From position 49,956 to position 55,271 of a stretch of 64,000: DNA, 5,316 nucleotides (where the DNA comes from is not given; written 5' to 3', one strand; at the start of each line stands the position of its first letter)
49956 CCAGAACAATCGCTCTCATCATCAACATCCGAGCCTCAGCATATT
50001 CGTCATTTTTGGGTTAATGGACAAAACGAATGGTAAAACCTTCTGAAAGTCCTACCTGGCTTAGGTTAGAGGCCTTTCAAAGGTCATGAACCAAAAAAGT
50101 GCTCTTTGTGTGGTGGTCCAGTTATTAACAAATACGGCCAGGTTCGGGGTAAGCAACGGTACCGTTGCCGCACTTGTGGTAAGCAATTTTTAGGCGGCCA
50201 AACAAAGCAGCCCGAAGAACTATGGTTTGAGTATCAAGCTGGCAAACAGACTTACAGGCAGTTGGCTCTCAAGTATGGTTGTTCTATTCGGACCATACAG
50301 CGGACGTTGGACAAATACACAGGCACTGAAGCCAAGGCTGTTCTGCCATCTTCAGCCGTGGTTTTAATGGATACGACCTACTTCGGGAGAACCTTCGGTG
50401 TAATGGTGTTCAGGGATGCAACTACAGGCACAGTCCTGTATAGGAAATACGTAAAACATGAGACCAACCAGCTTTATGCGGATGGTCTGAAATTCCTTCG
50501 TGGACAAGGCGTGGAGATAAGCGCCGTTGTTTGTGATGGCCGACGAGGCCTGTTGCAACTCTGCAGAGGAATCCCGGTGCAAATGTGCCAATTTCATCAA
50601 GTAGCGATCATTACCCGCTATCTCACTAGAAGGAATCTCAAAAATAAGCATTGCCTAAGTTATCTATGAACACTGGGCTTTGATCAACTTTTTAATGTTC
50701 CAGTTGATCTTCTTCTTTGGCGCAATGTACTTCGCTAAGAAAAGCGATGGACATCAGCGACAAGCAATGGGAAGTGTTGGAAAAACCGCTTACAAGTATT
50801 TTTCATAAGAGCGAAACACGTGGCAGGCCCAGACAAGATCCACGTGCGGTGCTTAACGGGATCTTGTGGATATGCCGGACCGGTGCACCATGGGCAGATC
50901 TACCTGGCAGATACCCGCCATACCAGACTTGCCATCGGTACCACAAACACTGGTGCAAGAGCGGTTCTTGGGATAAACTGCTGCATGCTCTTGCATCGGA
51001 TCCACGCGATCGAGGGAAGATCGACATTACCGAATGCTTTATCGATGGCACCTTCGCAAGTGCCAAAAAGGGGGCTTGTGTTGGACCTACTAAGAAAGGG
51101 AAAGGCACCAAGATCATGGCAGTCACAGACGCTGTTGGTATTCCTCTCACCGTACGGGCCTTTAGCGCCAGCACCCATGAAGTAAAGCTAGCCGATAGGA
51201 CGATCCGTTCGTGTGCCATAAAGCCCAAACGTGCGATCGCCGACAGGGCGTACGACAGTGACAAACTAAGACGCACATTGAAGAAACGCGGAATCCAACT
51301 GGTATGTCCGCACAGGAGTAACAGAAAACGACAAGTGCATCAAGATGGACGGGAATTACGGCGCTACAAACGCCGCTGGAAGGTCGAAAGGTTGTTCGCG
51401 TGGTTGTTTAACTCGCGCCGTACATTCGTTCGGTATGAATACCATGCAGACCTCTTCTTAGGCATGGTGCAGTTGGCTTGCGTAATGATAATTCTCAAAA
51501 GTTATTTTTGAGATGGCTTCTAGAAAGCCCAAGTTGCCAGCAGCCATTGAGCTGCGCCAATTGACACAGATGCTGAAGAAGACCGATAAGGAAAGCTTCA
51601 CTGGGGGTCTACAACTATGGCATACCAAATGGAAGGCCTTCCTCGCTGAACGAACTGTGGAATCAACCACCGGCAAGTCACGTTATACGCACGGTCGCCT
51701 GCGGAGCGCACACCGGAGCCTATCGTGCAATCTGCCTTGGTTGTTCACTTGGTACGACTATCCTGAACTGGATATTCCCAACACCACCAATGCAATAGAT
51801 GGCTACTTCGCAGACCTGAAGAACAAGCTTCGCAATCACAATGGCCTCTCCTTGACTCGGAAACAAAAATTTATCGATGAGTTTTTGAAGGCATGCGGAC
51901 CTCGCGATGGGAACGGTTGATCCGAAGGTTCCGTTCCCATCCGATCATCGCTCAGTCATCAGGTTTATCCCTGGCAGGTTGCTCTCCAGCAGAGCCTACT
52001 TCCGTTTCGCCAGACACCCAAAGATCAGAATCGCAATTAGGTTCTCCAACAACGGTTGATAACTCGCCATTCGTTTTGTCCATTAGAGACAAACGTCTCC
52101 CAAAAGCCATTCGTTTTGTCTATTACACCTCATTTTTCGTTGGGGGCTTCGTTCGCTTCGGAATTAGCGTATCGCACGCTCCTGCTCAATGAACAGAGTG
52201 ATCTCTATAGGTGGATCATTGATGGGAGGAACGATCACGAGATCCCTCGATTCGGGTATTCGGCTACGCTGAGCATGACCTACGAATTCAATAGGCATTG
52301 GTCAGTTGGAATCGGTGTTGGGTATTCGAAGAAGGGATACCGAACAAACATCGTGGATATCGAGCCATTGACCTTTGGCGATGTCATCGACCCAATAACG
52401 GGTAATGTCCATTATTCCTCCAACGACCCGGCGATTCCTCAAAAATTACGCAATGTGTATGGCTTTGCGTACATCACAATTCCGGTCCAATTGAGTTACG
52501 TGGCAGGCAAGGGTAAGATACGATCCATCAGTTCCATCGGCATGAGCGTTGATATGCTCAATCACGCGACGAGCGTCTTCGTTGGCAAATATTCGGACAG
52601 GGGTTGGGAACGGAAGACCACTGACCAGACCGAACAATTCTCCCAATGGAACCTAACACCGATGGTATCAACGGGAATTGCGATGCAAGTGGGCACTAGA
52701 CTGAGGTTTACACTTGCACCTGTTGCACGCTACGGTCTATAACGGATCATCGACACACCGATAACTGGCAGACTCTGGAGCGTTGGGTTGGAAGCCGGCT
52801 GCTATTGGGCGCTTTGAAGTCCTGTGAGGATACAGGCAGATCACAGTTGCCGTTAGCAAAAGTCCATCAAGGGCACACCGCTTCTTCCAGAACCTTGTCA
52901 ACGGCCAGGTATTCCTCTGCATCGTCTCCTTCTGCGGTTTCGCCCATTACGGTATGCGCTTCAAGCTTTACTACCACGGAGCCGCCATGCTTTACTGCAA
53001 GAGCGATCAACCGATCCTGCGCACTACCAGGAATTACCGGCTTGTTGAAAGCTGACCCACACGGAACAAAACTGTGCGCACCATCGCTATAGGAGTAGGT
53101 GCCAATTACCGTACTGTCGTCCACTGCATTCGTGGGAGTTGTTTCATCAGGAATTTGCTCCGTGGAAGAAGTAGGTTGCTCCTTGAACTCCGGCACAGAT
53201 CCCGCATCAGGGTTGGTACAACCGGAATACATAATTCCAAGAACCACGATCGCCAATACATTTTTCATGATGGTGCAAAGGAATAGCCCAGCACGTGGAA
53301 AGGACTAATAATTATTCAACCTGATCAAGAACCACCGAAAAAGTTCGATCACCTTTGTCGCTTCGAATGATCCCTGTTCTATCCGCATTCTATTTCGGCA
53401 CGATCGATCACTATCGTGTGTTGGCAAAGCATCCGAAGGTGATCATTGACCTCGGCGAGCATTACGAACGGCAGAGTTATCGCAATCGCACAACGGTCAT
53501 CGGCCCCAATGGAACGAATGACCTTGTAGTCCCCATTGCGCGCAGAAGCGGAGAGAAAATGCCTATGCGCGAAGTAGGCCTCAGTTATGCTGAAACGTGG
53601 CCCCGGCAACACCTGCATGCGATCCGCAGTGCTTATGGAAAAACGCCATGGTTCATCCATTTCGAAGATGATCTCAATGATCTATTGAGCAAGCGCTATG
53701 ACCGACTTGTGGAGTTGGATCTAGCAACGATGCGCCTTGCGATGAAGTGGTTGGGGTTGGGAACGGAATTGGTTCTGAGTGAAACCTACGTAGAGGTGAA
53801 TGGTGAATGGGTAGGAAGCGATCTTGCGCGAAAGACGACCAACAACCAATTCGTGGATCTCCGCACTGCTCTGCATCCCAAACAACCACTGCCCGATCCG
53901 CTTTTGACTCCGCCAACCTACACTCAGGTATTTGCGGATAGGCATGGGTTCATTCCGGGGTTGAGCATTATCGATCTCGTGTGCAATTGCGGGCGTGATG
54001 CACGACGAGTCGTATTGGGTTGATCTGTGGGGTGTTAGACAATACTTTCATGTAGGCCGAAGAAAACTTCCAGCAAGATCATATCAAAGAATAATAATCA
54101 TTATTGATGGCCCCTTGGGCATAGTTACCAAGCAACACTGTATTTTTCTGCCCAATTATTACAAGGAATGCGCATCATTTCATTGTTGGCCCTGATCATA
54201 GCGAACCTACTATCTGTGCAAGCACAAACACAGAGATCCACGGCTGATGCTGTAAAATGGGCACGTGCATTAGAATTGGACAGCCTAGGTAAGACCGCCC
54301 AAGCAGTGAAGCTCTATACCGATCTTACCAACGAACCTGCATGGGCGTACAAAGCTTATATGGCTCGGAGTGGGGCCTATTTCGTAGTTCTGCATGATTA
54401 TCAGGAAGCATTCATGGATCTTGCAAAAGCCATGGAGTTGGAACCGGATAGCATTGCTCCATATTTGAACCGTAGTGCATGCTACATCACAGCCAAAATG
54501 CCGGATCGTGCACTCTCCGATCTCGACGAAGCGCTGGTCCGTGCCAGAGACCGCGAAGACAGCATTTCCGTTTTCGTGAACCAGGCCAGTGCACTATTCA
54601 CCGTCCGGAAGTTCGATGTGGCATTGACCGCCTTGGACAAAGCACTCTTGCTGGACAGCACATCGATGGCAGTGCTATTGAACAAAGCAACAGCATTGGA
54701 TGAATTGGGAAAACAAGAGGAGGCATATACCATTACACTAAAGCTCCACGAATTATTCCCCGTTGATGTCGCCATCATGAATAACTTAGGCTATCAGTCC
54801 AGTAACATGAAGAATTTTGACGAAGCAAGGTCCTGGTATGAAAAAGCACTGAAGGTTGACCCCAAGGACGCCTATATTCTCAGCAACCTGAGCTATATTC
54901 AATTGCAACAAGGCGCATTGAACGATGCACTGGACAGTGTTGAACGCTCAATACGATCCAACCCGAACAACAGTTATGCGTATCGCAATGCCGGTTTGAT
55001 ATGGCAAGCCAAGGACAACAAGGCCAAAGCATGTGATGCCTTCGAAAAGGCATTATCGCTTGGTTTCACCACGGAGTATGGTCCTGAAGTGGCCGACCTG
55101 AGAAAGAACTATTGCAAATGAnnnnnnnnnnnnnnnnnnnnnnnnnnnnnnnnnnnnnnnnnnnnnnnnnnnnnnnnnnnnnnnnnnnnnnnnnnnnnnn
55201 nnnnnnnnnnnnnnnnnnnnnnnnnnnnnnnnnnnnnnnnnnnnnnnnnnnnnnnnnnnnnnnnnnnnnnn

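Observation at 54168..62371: Tightly coupled operon of four secreted proteins: TPR, giant MORN-variant repeat protein and two transglutaminase-like paralogs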

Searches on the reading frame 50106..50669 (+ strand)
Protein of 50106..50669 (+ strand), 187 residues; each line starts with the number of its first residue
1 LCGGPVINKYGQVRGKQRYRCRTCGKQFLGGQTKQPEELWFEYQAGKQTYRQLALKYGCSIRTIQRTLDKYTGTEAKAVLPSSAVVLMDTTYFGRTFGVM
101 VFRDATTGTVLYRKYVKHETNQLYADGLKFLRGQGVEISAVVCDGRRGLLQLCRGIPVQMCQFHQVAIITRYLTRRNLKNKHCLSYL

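Call 82: search_protein_families(library=pfam, proteins=[window:50106-50669:+], max_evalue=0.01)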
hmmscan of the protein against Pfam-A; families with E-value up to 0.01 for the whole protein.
window:50106-50669:+ (187 aa): 2 families
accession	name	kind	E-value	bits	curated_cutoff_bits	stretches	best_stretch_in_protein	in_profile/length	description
PF13384.12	HTH_23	-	0.002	18.4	24.6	1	47-72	17-42/50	Homeodomain-like domain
PF13518.12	HTH_28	-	0.0094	16.5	25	0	42-71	8-36/52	Helix-turn-helix domain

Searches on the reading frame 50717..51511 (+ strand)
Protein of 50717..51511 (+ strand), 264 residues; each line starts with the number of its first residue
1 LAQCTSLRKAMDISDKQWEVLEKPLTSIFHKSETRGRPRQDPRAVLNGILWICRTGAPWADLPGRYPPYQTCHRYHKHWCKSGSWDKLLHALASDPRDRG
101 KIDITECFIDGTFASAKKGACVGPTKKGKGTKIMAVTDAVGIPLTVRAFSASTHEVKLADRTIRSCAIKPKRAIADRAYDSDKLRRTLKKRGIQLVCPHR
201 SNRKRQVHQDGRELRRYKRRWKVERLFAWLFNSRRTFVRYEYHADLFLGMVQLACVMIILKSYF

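Call 82: search_protein_families(library=pfam, proteins=[window:50717-51511:+], max_evalue=0.01)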
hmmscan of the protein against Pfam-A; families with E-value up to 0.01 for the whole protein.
window:50717-51511:+ (264 aa): 5 families
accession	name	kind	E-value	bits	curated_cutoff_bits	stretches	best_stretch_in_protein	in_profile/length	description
PF13340.11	DUF4096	-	1.9e-24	86.1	34.3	1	13-88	1-75/76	Putative transposase of IS4/5 family (DUF4096)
PF01609.27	DDE_Tnp_1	-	1.1e-18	68.2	23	1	107-256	7-197/200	Transposase DDE domain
PF13586.12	DDE_Tnp_1_2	-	4.6e-11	43.5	29.2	1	175-261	3-86/86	Transposase DDE domain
PF13612.12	DDE_Tnp_1_3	-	0.00069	20.1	27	1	132-230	47-141/155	Transposase DDE domain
PF13359.12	DDE_Tnp_4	-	0.00069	19.7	24.8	1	102-230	1-127/158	DDE superfamily endonuclease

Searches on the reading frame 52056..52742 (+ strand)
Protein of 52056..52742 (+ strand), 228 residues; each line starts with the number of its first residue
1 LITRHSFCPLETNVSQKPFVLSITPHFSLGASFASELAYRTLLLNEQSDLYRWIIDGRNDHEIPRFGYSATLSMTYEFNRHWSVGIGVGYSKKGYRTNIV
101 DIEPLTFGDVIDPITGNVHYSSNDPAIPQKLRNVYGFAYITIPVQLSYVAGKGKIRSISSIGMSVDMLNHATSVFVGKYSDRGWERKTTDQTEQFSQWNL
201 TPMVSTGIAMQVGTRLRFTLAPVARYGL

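Call 3: search_protein_families(library=pfam, proteins=[window:52056-52742:+], max_evalue=0.01)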
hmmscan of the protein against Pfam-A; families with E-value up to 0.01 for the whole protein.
window:52056-52742:+ (228 aa): 1 family
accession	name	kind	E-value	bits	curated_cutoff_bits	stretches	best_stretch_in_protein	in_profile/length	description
PF13568.12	OMP_b-brl_2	-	5.8e-11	43.2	27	1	64-219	36-161/175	Outer membrane protein beta-barrel domain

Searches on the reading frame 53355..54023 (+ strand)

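Call 3: search_protein_families(library=pfam, proteins=[window:53355-54023:+], max_evalue=0.01)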
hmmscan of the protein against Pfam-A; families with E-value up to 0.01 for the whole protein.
window:53355-54023:+ (222 aa): 1 family
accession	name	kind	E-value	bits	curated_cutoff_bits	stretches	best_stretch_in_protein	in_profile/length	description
PF08889.16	WbqC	-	6.8e-29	101.7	21.3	2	20-151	11-144/218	WbqC-like protein family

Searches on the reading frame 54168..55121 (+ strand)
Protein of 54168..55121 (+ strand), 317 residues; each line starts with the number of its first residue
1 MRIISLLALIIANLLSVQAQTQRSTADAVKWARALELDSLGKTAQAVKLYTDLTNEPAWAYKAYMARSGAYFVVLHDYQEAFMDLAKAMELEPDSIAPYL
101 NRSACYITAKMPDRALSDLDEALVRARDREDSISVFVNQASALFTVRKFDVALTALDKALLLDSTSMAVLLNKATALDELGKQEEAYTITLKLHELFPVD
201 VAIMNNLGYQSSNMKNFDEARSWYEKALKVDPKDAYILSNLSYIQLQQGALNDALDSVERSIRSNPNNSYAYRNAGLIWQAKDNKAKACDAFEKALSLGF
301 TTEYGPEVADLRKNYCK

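Call 3: search_protein_families(library=pfam, proteins=[window:54168-55121:+], max_evalue=0.01)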
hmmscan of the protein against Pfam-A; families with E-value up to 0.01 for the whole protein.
window:54168-55121:+ (317 aa): 27 families (the best 25 are shown)
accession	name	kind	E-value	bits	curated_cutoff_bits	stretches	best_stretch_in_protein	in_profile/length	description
PF07719.23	TPR_2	-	3.2e-26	89.7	27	2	203-234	3-34/34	Tetratricopeptide repeat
PF00515.34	TPR_1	-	3.5e-20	71.3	27.8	1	204-234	4-34/34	Tetratricopeptide repeat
PF13181.12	TPR_8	-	3e-16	58.6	25.7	1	203-234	3-34/34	Tetratricopeptide repeat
PF13431.12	TPR_17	-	7.8e-16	57.4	24.4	1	224-255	2-33/34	Tetratricopeptide repeat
PF14559.12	TPR_19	-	2.5e-15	57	25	2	215-271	5-61/68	Tetratricopeptide repeat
PF13424.12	TPR_12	-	5.6e-13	49.3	30.1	1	202-263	4-73/77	Tetratricopeptide repeat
PF13432.12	TPR_16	-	8.2e-13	49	32.7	2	216-268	12-64/65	Tetratricopeptide repeat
PF13371.12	TPR_9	-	8.5e-11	42.2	35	1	243-297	3-57/73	Tetratricopeptide repeat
PF13428.12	TPR_14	-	1e-10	41.6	23.5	0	214-241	14-41/44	Tetratricopeptide repeat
PF13414.12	TPR_11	-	1.9e-10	40.7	26.8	1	216-249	9-42/42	TPR repeat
PF23914.1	TPR_CcmH_CycH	-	7.3e-08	32.8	42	1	145-234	62-154/158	Cytochrome c-type biogenesis protein H TPR domain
PF04733.20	Coatomer_E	-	3.5e-07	30.4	21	1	183-264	183-261/290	Coatomer epsilon subunit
PF13176.12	TPR_7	-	5.5e-06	26.5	27.9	0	213-235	11-35/36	Tetratricopeptide repeat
PF13374.12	TPR_10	-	1.7e-05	25.1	27.5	1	202-229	3-30/42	Tetratricopeptide repeat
PF13174.12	TPR_6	-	8.9e-05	23.3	26.3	0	169-198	2-31/33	Tetratricopeptide repeat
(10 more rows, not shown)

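Call 11: search_protein_families(library=ncbifam, proteins=[window:54168-55121:+], max_evalue=0.01)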
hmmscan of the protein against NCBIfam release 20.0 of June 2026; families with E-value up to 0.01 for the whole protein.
window:54168-55121:+ (317 aa): 23 families
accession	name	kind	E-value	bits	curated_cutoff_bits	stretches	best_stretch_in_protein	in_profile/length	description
NF040959.1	MamA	equivalog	4.7e-18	65.4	200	2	167-298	37-168/204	magnetosome protein MamA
TIGR02917.1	PEP_TPR_lipo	equivalog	1.6e-16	59.4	312.2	2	132-296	735-898/899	XrtA/PEP-CTERM system TPR-repeat protein PrsT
TIGR00990.1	3a0801s09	subfamily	1.3e-14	53.8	757.25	2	62-174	330-440/615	mitochondrial import receptor subunit TOM70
TIGR02521.1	type_IV_pilW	equivalog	1.1e-13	51.2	154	2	245-298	41-94/234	type IV pilus biogenesis/stability protein PilW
TIGR02552.1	LcrH_SycD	equivalog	1.7e-11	44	104.8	2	39-130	30-120/136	SycD/LcrH family type III secretion system chaperone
NF033762.1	social_mot_Tgl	equivalog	3.2e-11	43.1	225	1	181-310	80-205/252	social motility TPR repeat lipoprotein Tgl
NF033920.0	C39_PA2778_fam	equivalog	3.8e-11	42.9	150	2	161-265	150-254/255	PA2778 family cysteine peptidase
NF002725.1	PRK02603.1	equivalog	7.3e-09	35.9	143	1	211-291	45-128/173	photosystem I assembly protein Ycf3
NF008391.2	PRK11189.1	equivalog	8.2e-09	35.4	250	1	220-293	84-157/297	lipoprotein NlpI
NF047558.1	TPR_END_plus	domain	1.2e-08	34.7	32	0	99-123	2-26/56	TPR end-of-group domain-containing protein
NF052415.1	T3SS_chap_SctY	equivalog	1.4e-07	32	70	1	203-297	8-105/106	type III secretion apparatus assembly chaperone SctY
NF047507.1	TPR_BatC_Lepto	exception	1.2e-06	28.2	175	1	208-298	31-125/214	TPR repeat-containing protein BatC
NF052400.1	M48_BAM_BepA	equivalog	2.8e-06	26.4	570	1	212-289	318-395/483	beta-barrel assembly-enhancing protease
TIGR03939.1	PGA_TPR_OMP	equivalog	4.2e-06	25.2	366.65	1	213-298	98-183/800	poly-beta-1,6 N-acetyl-D-glucosamine export porin PgaA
NF047371.1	FlcA_CTERM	equivalog_domain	1.4e-05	23.7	300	1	86-297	337-535/646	periplasmic flagellar collar protein FlcA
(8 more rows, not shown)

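Call 44: search_protein_families(library=padloc, proteins=[window:54168-55121:+], max_evalue=0.01)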
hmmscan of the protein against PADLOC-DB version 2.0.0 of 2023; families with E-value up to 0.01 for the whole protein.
window:54168-55121:+ (317 aa): 2 families
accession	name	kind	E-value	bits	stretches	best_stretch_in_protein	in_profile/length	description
PDLC04781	PDC-M71B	-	9e-06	22.7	1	211-267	359-417/515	-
PDLC01172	TPR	-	0.00031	17.7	0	199-246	82-129/448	TPR repeats containing protein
